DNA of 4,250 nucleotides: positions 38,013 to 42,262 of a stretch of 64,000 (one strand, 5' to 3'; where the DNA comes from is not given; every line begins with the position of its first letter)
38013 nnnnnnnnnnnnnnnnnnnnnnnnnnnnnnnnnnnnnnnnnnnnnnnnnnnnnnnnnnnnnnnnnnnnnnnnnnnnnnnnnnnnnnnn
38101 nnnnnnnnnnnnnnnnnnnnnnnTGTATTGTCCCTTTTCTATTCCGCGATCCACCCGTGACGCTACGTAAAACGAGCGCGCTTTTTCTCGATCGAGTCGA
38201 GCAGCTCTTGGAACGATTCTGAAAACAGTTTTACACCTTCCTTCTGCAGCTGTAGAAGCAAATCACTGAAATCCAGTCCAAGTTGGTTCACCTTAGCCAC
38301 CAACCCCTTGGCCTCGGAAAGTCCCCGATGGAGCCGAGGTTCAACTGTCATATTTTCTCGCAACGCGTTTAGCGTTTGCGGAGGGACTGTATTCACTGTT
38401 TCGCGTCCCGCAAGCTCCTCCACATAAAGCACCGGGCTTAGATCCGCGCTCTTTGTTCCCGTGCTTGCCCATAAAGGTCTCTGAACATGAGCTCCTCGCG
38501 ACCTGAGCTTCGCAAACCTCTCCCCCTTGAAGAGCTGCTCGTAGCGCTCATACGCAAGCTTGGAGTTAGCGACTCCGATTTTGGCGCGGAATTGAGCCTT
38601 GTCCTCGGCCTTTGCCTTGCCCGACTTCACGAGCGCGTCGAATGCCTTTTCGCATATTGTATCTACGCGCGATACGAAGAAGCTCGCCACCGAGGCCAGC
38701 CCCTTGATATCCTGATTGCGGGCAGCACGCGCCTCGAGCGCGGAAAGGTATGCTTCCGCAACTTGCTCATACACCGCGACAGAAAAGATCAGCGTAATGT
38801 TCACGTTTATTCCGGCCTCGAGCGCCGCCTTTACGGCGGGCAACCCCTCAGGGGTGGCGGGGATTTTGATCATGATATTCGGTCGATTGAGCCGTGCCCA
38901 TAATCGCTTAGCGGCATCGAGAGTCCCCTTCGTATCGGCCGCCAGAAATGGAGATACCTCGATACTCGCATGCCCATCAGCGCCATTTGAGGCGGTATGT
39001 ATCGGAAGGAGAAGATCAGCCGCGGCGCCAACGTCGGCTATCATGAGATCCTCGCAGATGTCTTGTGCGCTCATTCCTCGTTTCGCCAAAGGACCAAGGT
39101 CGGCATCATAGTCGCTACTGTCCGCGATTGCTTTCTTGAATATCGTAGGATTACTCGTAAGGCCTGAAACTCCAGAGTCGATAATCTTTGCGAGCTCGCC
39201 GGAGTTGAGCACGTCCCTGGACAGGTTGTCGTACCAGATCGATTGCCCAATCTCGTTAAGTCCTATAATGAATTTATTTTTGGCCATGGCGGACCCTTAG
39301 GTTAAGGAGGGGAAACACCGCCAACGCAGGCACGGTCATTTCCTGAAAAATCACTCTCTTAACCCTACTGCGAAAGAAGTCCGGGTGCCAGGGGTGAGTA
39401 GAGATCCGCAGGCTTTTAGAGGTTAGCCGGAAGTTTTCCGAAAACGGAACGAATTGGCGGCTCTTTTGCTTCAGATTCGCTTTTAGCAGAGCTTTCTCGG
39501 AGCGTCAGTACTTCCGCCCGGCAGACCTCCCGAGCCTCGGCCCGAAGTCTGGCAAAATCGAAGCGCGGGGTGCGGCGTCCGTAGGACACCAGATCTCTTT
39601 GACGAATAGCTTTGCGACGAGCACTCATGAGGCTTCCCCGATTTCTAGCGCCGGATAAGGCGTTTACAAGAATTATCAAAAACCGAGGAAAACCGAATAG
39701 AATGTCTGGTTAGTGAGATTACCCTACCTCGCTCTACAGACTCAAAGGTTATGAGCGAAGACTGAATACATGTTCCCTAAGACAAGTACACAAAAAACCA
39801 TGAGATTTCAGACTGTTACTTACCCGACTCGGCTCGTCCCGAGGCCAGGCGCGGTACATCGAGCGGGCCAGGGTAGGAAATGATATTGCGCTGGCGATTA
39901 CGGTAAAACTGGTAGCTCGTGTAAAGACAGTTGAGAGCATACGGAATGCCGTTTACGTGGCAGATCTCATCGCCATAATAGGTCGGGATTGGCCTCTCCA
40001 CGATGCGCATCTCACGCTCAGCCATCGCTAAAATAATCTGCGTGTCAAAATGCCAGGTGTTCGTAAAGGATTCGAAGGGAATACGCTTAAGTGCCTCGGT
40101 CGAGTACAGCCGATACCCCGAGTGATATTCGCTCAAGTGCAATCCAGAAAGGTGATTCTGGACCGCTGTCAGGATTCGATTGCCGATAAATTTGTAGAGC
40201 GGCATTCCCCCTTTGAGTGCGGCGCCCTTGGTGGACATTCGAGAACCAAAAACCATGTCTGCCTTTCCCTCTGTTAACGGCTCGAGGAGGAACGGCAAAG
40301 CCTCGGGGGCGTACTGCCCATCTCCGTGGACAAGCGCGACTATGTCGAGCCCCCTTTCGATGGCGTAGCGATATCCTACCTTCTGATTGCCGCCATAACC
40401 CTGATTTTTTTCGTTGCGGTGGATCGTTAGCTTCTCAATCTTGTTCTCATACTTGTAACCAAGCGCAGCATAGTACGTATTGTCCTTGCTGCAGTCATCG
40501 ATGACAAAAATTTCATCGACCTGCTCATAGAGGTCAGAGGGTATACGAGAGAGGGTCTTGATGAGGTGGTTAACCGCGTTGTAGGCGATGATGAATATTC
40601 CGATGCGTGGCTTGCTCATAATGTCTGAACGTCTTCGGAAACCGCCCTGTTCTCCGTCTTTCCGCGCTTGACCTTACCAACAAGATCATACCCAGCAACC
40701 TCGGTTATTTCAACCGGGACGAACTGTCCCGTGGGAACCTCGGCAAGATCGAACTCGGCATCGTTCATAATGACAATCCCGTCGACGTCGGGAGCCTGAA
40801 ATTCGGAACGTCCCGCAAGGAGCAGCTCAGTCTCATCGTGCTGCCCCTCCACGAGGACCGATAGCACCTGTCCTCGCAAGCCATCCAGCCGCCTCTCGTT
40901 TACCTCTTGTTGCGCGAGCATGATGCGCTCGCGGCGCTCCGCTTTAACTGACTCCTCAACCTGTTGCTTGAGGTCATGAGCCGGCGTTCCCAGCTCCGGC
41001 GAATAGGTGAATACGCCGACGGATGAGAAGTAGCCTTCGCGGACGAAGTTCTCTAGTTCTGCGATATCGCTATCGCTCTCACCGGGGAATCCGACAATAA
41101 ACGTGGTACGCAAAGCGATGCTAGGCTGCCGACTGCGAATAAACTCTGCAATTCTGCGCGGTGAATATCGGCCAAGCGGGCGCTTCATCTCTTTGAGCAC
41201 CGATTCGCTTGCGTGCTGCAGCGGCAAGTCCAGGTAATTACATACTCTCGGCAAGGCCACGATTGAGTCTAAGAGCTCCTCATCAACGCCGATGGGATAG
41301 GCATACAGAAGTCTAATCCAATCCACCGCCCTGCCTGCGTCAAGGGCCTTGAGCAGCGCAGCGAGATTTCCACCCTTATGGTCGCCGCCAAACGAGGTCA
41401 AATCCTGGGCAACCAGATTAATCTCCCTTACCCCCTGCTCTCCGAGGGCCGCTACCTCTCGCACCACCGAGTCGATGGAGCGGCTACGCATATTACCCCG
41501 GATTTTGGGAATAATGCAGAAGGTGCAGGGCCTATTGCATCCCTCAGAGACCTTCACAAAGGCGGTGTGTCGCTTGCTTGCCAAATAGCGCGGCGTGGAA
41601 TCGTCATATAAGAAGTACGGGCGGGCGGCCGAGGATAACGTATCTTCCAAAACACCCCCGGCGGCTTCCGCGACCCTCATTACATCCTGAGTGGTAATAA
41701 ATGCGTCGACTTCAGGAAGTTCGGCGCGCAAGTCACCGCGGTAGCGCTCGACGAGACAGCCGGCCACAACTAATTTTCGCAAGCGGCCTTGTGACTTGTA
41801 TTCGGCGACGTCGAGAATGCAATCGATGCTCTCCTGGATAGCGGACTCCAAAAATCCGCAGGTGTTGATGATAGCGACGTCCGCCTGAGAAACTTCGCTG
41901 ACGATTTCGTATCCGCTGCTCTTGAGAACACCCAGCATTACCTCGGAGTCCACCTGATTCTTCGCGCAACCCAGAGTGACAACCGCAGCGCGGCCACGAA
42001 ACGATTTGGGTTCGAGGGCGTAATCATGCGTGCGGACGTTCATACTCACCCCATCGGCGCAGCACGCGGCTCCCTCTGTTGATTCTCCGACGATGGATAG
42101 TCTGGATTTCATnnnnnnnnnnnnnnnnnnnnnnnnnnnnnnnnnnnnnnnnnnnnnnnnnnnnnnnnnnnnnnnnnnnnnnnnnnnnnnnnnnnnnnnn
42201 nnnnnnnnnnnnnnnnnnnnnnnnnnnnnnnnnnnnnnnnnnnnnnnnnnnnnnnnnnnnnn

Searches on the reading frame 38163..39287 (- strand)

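Call 48: search_protein_families(library=pfam, proteins=[window:38163-39287:-], max_evalue=0.0001)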
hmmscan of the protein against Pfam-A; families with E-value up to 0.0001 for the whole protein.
window:38163-39287:- (374 aa): 1 family
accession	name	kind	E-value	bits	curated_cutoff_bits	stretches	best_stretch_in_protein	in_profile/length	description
PF00923.25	TAL_FSA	-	3.4e-77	260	27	1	17-366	1-285/285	Transaldolase/Fructose-6-phosphate aldolase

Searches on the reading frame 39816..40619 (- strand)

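Call 48: search_protein_families(library=pfam, proteins=[window:39816-40619:-], max_evalue=0.0001)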
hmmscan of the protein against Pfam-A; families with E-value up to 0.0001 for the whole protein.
window:39816-40619:- (267 aa): 1 family
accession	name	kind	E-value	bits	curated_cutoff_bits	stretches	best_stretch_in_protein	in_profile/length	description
PF00535.33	Glycos_transf_2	-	3.1e-20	73.2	23.3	1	8-180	2-167/168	Glycosyl transferase family 2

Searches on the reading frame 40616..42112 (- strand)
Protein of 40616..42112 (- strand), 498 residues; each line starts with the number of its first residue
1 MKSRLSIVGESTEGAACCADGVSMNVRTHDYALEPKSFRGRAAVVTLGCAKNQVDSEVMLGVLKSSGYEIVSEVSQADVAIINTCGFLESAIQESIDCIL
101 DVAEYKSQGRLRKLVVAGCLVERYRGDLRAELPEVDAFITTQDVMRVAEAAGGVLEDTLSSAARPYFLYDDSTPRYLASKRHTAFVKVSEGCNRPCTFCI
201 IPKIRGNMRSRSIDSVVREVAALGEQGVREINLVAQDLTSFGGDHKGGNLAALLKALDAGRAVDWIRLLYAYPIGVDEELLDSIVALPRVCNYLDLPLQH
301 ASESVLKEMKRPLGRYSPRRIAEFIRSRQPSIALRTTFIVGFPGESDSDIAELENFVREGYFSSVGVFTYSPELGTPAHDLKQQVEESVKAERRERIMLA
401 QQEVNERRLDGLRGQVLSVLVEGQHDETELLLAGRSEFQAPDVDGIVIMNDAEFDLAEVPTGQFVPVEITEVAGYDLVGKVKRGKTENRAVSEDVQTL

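Call 32: search_protein_families(library=pfam, proteins=[window:40616-42112:-], max_evalue=0.01)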
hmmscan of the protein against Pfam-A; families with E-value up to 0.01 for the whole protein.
window:40616-42112:- (498 aa): 3 families
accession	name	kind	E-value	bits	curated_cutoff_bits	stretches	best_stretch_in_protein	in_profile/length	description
PF00919.26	UPF0004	-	8.4e-26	90.3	27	1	42-139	2-97/98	Uncharacterized protein family UPF0004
PF04055.27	Radical_SAM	-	1.2e-18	68.2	29.5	1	187-356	2-165/166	Radical SAM superfamily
PF18693.7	TRAM_2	-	1.5e-16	60.7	27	1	414-481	2-62/63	TRAM domain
